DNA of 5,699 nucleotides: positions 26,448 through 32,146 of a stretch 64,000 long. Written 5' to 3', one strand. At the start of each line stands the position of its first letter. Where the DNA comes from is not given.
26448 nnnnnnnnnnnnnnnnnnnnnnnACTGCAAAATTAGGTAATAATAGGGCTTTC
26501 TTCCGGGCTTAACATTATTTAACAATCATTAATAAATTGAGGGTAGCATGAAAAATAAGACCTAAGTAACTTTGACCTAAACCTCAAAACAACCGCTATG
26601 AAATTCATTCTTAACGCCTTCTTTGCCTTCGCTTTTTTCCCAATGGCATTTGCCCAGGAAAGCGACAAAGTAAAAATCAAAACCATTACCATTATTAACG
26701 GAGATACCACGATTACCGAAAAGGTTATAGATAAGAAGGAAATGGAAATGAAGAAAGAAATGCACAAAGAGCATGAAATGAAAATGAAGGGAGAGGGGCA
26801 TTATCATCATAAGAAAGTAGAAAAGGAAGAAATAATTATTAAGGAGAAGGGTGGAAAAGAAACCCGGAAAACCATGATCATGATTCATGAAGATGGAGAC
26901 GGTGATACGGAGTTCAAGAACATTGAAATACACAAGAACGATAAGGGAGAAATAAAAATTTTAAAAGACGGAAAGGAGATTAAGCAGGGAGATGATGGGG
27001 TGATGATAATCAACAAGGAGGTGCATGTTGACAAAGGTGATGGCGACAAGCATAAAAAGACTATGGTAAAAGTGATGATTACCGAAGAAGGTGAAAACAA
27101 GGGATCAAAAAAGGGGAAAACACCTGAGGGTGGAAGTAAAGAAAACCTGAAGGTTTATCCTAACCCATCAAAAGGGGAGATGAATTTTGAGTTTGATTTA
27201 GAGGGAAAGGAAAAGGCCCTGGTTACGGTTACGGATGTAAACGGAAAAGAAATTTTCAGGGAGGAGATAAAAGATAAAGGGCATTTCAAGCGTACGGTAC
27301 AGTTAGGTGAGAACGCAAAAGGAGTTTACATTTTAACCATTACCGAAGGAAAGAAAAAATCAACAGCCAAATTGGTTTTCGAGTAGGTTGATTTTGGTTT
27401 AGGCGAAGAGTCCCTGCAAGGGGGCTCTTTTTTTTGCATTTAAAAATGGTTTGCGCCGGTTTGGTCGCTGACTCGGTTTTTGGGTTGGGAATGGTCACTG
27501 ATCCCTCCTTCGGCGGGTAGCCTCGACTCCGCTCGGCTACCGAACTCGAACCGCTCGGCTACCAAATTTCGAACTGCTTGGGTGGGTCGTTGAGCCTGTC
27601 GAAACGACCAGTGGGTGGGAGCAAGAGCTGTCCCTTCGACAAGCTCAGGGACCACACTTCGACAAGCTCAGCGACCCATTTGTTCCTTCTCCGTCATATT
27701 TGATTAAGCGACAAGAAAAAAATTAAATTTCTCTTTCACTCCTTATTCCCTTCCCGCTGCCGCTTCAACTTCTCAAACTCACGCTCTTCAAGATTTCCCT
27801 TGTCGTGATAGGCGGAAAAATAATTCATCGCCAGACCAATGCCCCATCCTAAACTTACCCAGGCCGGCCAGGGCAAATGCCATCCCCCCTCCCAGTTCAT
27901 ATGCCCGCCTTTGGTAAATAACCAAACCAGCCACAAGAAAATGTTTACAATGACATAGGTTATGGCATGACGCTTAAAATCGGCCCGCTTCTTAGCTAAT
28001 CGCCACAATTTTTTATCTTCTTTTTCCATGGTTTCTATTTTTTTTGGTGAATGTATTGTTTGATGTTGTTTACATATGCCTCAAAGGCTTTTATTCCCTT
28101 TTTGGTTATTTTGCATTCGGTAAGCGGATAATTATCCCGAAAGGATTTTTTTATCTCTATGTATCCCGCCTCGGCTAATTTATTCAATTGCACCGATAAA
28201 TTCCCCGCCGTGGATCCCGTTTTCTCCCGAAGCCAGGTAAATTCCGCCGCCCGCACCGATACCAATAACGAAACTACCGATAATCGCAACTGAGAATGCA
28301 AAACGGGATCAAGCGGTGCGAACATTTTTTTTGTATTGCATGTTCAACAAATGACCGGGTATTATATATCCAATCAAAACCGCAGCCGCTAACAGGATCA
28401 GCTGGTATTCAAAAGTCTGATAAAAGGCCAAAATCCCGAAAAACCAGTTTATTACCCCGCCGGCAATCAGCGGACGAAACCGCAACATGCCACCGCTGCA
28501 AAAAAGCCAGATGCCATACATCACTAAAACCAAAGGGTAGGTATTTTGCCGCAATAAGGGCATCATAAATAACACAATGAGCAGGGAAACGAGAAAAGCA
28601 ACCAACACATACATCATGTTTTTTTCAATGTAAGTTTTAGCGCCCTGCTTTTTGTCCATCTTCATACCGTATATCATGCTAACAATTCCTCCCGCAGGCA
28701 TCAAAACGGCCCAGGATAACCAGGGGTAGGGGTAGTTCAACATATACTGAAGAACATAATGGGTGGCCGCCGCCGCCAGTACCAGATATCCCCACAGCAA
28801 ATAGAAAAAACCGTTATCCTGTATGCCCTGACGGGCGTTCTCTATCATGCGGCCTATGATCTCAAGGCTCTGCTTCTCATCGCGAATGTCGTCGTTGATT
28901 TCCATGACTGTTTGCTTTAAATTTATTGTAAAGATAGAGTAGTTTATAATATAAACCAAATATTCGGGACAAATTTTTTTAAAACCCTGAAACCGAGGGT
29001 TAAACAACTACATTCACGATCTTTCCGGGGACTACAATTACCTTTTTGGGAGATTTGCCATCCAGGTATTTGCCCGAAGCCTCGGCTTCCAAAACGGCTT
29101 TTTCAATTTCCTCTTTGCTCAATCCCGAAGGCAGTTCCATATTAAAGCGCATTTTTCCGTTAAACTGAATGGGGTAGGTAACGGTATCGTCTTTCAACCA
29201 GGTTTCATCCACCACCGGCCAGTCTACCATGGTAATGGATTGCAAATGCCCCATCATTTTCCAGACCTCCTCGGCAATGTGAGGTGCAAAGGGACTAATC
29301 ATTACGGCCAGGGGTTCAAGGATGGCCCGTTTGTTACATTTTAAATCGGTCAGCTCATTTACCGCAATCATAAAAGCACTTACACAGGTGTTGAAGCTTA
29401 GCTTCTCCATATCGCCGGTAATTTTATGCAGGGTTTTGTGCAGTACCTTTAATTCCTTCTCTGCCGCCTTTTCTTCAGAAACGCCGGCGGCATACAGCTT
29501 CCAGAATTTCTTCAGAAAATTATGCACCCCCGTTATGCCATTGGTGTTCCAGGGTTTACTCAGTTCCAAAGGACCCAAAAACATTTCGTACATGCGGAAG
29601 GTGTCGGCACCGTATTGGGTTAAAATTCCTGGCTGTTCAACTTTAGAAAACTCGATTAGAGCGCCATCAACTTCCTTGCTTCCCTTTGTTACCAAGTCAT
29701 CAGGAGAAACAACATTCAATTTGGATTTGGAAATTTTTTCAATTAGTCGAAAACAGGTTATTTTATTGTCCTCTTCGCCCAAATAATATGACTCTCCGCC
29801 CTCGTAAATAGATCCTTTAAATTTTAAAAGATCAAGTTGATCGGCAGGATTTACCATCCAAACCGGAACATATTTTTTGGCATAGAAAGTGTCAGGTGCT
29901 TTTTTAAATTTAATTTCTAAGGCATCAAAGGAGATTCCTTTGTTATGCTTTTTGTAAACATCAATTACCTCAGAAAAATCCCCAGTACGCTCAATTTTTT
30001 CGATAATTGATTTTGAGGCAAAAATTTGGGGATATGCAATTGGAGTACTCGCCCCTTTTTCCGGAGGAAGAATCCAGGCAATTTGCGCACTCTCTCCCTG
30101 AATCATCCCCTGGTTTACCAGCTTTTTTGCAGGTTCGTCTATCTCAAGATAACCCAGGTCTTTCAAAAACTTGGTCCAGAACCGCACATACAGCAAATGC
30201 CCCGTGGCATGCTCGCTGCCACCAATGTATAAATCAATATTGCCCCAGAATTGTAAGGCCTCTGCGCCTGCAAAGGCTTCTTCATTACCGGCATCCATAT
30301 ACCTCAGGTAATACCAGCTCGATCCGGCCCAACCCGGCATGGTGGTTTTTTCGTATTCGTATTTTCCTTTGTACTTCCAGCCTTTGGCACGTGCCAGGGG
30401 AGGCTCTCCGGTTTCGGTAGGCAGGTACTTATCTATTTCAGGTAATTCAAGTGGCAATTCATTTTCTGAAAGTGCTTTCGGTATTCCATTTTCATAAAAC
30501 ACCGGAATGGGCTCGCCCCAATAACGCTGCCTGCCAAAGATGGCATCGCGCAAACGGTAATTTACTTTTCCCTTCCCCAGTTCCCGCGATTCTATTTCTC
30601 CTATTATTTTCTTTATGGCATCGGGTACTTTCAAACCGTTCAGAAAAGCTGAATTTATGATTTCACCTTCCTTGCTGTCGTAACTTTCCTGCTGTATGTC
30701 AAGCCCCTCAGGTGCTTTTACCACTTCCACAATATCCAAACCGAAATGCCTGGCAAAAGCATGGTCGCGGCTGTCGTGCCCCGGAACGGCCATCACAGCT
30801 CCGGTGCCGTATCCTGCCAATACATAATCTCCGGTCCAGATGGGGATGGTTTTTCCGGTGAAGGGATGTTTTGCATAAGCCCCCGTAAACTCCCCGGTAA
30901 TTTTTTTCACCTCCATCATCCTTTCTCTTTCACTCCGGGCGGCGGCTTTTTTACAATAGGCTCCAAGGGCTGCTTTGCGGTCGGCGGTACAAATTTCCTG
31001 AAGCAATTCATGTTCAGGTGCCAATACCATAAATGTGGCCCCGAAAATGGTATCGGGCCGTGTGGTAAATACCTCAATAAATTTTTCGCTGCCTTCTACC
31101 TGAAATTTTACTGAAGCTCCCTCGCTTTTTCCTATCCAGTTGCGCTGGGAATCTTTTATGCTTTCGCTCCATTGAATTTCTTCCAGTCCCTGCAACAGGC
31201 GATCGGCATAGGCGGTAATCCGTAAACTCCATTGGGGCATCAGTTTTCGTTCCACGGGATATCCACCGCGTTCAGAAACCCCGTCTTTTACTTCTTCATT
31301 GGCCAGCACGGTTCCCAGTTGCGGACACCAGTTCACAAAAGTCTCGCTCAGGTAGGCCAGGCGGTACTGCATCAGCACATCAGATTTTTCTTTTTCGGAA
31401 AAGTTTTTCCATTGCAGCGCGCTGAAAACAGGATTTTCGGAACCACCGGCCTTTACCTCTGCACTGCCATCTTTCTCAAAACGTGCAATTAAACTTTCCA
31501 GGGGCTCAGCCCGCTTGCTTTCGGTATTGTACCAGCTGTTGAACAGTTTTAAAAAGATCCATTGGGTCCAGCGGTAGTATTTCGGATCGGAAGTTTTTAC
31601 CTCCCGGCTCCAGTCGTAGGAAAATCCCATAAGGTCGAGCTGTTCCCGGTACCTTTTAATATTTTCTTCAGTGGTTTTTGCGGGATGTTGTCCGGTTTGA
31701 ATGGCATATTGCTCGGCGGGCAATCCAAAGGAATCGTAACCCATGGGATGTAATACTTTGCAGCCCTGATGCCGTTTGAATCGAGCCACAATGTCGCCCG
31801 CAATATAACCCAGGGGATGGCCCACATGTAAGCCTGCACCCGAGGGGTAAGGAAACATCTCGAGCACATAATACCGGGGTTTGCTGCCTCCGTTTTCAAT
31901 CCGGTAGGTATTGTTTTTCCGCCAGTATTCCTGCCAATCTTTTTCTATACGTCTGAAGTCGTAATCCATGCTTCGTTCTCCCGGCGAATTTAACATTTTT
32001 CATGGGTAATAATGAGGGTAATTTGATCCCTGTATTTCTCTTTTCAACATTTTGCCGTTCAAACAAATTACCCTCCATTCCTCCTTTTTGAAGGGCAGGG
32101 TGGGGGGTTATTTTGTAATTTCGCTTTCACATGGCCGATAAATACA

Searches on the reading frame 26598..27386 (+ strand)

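Call 9: search_protein_families(library=pfam, proteins=[window:26598-27386:+], max_evalue=0.001)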
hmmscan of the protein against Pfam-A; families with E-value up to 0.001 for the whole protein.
window:26598-27386:+ (262 aa): 1 family
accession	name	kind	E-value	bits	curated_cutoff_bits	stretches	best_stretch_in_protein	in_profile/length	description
PF18962.6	Por_Secre_tail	-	9e-13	48.8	27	1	186-260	1-74/75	Secretion system C-terminal sorting domain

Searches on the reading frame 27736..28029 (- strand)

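Call 9: search_protein_families(library=pfam, proteins=[window:27736-28029:-], max_evalue=0.001)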
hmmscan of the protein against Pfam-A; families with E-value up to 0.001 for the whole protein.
window:27736-28029:- (97 aa): 1 family
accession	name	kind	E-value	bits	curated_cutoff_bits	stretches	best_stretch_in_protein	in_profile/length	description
PF13239.11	2TM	-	5.9e-15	55.5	24.8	1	12-91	7-75/79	2TM domain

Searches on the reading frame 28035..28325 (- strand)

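Call 10: search_protein_families(library=pfam, proteins=[window:28035-28325:-], max_evalue=0.001)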
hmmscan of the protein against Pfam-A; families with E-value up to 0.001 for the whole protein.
window:28035-28325:- (96 aa): 1 family
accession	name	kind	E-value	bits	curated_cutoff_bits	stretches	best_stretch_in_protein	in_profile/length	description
PF13601.12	HTH_34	-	5.4e-27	94.2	27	1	13-92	1-80/80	Winged helix DNA-binding domain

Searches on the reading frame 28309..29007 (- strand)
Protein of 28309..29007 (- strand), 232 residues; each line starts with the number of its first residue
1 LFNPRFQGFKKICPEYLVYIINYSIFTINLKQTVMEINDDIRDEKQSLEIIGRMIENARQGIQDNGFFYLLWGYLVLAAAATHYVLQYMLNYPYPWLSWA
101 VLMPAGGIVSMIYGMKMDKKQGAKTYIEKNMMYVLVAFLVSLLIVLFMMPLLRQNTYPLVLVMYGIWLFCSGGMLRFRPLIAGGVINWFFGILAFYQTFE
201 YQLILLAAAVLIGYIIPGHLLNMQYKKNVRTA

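Call 10: search_protein_families(library=pfam, proteins=[window:28309-29007:-], max_evalue=0.001)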
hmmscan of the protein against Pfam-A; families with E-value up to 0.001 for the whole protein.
window:28309-29007:- (232 aa): 1 family
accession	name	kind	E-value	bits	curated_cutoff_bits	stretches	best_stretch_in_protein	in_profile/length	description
PF18949.5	DUF5693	-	0.00029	19.9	29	1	67-163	341-438/609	Family of unknown function (DUF5693)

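Call 31: search_protein_families(library=ncbifam, proteins=[window:28309-29007:-], max_evalue=0.01)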
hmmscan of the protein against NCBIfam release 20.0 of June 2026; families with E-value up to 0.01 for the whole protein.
window:28309-29007:- (232 aa): 1 family
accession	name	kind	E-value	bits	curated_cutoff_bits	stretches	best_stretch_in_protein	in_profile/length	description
NF041560.1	T6SS_Burk_ExIF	subfamily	0.0028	17.4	90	1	96-168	98-171/234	putative type VI secretion system effector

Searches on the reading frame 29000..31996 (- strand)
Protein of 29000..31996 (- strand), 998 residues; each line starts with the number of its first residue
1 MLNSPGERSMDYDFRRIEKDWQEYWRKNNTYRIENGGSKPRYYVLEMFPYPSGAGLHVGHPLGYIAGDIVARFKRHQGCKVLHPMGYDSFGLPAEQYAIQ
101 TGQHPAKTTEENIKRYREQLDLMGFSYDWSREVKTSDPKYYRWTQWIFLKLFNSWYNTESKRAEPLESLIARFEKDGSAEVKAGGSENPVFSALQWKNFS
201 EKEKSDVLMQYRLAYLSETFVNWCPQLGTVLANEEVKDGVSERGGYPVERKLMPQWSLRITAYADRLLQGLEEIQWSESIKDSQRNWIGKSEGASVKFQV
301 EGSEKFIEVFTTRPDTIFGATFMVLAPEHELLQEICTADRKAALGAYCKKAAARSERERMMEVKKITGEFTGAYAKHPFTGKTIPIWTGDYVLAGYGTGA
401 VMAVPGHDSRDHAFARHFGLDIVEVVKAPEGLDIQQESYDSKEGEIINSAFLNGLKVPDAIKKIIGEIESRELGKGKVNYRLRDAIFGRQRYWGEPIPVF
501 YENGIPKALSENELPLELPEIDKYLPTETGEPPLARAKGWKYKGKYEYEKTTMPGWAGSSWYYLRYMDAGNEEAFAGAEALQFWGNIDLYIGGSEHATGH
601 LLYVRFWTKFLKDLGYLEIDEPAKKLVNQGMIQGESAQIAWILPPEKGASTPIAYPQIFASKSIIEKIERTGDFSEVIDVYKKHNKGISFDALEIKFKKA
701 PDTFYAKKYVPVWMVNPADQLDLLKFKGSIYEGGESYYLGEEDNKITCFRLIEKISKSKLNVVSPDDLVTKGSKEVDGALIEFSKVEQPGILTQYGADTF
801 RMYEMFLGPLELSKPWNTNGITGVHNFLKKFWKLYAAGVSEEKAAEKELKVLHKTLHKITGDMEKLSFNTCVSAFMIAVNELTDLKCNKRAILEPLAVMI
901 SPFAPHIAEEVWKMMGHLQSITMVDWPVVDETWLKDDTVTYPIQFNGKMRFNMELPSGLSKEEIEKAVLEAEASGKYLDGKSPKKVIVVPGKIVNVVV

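Call 10: search_protein_families(library=pfam, proteins=[window:29000-31996:-], max_evalue=0.001)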
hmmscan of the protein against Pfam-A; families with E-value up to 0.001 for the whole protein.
window:29000-31996:- (998 aa): 4 families
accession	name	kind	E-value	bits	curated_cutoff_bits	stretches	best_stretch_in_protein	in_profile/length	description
PF13603.12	tRNA-synt_1_2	-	5.8e-62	208.9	25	1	285-467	1-183/185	Leucyl-tRNA synthetase, editing domain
PF00133.28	tRNA-synt_1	-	4e-25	88.9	22.7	1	21-153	2-152/414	tRNA synthetases class I (I, L, M and V)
PF08264.19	Anticodon_1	-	1.4e-17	64.3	25.1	1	849-962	5-145/148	Anticodon-binding domain of tRNA ligase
PF09334.17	tRNA-synt_1g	-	4.2e-14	52.5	20.1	1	45-153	4-109/391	tRNA synthetases class I (M)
